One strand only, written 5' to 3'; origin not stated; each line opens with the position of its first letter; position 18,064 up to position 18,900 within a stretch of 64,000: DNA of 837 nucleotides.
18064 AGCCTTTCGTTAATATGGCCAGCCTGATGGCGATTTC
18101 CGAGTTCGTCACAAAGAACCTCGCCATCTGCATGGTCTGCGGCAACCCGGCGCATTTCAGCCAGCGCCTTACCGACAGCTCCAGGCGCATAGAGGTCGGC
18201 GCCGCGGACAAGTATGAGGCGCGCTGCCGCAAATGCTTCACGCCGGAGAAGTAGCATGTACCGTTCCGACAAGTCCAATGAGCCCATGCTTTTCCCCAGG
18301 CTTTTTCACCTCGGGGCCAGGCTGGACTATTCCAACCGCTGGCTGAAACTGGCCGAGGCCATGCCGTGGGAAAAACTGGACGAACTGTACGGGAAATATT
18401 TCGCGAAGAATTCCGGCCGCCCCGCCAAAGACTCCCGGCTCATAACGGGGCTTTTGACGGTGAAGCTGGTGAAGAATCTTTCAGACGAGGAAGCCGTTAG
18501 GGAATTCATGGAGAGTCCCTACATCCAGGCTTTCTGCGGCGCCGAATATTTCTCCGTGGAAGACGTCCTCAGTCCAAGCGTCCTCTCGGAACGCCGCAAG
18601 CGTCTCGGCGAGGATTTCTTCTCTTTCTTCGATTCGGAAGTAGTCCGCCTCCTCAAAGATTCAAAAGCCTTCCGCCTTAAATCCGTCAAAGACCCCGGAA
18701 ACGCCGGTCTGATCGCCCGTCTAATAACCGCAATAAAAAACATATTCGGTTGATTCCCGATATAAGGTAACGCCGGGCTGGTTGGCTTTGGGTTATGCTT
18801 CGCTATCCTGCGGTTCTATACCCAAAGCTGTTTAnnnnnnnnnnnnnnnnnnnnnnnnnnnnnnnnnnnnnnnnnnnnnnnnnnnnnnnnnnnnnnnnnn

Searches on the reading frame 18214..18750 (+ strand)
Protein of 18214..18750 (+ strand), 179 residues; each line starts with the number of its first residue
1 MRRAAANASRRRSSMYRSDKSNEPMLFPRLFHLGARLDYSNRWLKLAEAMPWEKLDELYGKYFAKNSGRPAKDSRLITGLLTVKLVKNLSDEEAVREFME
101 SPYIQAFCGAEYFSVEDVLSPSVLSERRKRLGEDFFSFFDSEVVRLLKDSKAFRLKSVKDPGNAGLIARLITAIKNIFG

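Call 84: search_protein_families(library=pfam, proteins=[window:18214-18750:+], max_evalue=0.01)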
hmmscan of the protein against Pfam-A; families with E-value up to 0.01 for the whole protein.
window:18214-18750:+ (179 aa): 1 family
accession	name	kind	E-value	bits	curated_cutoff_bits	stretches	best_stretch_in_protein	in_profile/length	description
PF05598.16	DUF772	-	1.4e-11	44.6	23.1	1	68-139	1-71/74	Transposase domain (DUF772)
